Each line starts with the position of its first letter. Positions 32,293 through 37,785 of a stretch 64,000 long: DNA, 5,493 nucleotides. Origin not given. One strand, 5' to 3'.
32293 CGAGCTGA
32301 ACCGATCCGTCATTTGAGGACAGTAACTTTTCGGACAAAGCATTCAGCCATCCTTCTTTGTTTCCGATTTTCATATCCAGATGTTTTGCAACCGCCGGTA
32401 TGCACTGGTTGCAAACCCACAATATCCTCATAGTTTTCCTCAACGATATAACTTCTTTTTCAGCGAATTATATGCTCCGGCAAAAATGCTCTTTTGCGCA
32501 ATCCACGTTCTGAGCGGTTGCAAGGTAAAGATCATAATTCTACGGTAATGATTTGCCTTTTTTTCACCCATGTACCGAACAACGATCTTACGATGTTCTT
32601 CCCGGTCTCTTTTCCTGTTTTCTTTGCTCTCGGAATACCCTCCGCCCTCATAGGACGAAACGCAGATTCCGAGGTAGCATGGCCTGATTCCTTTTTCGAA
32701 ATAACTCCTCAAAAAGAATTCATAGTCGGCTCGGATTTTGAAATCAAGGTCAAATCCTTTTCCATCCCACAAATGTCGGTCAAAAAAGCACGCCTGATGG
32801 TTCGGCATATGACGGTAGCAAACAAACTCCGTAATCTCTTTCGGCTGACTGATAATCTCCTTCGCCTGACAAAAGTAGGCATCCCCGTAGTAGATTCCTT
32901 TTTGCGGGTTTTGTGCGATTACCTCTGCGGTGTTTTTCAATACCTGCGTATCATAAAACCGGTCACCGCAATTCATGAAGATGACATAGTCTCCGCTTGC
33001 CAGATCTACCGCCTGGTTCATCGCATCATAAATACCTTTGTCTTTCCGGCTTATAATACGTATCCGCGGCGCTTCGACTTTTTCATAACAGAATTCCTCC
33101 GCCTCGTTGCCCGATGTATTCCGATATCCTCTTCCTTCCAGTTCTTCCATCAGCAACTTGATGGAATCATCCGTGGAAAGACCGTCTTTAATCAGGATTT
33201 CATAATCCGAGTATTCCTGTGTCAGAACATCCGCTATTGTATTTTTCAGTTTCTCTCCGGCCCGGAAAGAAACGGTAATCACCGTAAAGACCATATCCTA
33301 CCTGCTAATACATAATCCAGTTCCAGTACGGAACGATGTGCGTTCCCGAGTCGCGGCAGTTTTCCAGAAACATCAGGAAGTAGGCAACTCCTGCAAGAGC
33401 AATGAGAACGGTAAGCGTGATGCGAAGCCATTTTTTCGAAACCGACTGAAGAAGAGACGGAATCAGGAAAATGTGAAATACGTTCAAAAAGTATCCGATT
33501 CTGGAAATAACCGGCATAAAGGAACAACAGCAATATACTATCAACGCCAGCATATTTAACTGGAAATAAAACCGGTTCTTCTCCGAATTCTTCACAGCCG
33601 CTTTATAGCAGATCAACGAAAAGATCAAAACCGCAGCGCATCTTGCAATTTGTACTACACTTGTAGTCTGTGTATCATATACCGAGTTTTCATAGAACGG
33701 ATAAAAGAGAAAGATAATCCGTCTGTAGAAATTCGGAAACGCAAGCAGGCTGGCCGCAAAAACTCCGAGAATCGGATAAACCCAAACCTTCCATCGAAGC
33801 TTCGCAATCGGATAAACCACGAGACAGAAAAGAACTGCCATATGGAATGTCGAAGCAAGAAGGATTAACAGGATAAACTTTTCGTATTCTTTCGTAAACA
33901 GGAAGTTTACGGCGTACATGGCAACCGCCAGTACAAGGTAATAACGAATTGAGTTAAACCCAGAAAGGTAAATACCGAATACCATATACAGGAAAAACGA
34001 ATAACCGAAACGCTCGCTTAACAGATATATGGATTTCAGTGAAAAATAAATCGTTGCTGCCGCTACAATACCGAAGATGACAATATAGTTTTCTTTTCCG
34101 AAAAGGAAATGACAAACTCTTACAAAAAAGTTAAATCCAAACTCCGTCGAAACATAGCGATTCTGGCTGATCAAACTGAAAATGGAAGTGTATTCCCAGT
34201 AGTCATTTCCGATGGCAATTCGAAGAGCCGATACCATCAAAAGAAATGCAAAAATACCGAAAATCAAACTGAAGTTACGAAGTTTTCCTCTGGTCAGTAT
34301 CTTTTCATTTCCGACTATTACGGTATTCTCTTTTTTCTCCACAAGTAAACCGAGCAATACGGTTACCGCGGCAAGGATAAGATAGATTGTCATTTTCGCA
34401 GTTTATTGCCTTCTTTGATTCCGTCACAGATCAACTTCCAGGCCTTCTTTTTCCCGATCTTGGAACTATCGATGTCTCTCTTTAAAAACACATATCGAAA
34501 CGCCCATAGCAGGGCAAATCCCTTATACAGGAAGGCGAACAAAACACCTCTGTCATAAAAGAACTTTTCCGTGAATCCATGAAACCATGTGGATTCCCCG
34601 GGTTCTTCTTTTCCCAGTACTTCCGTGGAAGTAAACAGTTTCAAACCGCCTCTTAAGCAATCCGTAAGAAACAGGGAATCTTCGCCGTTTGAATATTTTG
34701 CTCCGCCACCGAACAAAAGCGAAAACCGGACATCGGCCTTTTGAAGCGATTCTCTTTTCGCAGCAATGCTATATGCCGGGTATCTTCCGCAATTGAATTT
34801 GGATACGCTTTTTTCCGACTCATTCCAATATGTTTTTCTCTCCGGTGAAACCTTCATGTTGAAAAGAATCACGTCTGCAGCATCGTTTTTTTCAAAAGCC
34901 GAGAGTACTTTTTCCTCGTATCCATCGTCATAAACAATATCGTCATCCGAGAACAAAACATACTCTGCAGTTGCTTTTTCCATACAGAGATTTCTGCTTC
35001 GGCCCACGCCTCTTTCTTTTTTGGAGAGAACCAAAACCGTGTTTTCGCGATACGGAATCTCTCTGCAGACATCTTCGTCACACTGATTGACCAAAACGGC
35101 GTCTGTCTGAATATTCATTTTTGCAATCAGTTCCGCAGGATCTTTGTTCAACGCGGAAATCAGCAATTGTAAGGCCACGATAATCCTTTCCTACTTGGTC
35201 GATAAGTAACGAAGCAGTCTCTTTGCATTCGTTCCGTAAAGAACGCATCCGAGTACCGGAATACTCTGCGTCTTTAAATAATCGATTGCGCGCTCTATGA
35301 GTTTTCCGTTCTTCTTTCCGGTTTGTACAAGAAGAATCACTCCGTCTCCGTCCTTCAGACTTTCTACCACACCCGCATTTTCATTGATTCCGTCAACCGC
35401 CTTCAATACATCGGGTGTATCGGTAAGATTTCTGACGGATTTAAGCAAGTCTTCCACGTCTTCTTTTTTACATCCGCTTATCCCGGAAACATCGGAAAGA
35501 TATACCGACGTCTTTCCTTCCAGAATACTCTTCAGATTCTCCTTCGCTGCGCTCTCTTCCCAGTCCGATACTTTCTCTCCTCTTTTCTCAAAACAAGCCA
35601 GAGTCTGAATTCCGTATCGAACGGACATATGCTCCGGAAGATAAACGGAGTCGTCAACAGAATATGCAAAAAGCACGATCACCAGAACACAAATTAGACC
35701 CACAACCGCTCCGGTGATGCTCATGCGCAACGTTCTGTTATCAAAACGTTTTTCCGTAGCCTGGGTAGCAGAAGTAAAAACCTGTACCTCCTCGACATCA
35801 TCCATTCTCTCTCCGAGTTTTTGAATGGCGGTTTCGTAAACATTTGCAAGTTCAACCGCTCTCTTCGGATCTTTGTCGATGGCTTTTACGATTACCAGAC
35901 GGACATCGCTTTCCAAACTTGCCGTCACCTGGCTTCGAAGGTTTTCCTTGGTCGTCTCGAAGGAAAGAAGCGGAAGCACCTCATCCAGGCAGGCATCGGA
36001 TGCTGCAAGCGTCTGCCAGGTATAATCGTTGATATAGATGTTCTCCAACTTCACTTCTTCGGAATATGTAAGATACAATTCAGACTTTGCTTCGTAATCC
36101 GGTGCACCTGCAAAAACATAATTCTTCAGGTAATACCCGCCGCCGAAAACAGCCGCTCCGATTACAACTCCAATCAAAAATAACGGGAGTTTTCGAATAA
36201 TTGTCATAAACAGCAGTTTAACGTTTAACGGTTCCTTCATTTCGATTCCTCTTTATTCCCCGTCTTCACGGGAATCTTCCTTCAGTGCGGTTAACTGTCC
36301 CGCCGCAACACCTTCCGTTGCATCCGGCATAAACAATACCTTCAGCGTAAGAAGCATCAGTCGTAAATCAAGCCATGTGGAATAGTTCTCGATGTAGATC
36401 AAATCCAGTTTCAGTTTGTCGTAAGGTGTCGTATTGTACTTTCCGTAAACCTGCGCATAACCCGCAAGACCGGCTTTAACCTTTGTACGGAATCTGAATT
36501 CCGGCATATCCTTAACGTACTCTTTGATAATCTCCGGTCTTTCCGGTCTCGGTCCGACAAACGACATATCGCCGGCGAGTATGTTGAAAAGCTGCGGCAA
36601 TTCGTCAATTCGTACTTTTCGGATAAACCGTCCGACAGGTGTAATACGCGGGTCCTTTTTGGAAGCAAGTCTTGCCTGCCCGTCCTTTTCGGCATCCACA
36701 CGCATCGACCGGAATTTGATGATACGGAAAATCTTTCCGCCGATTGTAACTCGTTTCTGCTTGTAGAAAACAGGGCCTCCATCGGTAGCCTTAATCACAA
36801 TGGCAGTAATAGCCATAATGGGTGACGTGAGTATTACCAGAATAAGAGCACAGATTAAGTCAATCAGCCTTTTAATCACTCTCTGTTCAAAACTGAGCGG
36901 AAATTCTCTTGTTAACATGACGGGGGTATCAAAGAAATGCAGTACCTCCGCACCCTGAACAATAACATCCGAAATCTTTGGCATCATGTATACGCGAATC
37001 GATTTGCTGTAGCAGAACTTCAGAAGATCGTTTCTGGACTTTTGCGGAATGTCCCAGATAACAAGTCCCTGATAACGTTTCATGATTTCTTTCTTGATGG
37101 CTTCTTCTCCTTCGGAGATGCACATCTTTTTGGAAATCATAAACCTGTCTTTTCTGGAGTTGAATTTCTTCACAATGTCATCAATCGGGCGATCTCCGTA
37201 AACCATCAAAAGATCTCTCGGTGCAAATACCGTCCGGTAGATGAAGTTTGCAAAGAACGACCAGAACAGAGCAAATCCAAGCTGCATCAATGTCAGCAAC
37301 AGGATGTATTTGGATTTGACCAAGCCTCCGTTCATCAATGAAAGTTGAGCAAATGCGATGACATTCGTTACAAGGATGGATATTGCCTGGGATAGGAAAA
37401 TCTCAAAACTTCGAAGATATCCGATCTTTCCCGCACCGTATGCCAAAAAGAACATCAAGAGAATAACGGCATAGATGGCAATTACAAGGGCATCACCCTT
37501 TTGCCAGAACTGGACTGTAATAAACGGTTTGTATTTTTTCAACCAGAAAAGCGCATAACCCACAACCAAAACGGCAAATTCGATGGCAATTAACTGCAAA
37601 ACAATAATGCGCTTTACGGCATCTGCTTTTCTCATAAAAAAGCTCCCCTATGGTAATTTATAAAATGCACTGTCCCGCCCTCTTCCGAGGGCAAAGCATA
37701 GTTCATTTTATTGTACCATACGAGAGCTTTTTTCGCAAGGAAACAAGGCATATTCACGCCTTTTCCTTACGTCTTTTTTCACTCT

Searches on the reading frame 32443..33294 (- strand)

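Call 5: search_protein_families(library=pfam, proteins=[window:32443-33294:-], max_evalue=0.01)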
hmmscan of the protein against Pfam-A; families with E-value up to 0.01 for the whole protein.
window:32443-33294:- (284 aa): 1 family
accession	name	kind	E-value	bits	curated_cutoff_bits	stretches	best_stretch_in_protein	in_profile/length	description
PF00535.33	Glycos_transf_2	-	2.3e-13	50.9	23.3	1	4-141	1-118/168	Glycosyl transferase family 2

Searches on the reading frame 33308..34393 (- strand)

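Call 5: search_protein_families(library=pfam, proteins=[window:33308-34393:-], max_evalue=0.01)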
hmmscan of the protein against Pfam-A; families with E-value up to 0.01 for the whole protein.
window:33308-34393:- (362 aa): 1 family
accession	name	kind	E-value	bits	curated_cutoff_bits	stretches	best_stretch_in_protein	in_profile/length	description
PF14897.12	EpsG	-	1e-45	156.8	30.1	1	43-356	3-324/326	EpsG family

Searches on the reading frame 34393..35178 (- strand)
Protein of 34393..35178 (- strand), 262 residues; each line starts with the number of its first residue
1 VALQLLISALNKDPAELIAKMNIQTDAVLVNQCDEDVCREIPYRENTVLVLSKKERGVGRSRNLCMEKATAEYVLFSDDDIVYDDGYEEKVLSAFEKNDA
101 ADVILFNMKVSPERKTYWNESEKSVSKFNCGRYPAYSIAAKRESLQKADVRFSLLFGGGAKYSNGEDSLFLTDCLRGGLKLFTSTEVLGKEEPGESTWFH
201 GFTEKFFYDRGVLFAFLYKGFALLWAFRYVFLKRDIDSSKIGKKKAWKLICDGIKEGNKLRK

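Call 5: search_protein_families(library=pfam, proteins=[window:34393-35178:-], max_evalue=0.01)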
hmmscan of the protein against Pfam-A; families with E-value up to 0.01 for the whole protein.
window:34393-35178:- (262 aa): 2 families
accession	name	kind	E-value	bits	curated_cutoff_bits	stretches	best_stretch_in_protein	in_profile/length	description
PF00535.33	Glycos_transf_2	-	5.5e-12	46.4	23.3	1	46-123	53-131/168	Glycosyl transferase family 2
PF20691.3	TAGT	-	0.0015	18.9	27.5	1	24-85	27-98/205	TET-Associated Glycosyltransferase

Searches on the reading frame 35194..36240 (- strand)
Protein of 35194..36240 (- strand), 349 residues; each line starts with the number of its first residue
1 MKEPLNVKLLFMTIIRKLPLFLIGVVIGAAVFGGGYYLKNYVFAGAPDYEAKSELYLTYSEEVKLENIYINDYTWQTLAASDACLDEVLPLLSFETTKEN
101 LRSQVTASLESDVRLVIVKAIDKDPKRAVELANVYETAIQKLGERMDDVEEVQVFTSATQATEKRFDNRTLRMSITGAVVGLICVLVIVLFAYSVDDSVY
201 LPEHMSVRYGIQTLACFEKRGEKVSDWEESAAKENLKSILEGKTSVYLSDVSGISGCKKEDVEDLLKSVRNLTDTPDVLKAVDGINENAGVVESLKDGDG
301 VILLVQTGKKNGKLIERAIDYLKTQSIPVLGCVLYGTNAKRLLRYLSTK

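Call 5: search_protein_families(library=pfam, proteins=[window:35194-36240:-], max_evalue=0.01)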
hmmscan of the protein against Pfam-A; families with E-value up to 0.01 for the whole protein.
window:35194-36240:- (349 aa): 0 families

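Call 8: search_protein_families(library=pfam, proteins=[window:35194-36240:-], max_evalue=10)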
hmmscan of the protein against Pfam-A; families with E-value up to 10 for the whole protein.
window:35194-36240:- (349 aa): 7 families
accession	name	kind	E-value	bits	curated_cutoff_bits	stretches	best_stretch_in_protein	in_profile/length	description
PF13791.11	Sigma_reg_C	-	0.046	14.4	25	1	302-338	101-138/157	Sigma factor regulator C-terminal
PF19297.4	QcrA_N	-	0.049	13.4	27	1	123-192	6-78/222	QcrA subunit N-terminal region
PF14828.11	Amnionless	-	0.069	12.4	30.4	1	107-208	283-375/442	Amnionless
PF00290.26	Trp_syntA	-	0.095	12.1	27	1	231-303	151-225/259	Tryptophan synthase alpha chain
PF05421.16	DUF751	-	0.23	12.6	27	1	154-191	19-56/60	Protein of unknown function (DUF751)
PF00957.27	Synaptobrevin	-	1.4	9.2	26.4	1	151-192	46-87/89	Synaptobrevin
PF12911.12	OppC_N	-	2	8.8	23.9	1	177-193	15-31/53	N-terminal TM domain of oligopeptide transport permease C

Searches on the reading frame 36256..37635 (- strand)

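Call 5: search_protein_families(library=pfam, proteins=[window:36256-37635:-], max_evalue=0.01)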
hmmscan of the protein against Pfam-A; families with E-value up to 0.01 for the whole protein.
window:36256-37635:- (460 aa): 1 family
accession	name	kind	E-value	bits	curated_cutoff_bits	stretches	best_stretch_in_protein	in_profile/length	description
PF02397.22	Bac_transf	-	3.5e-66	222.6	27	1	255-435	1-178/179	Bacterial sugar transferase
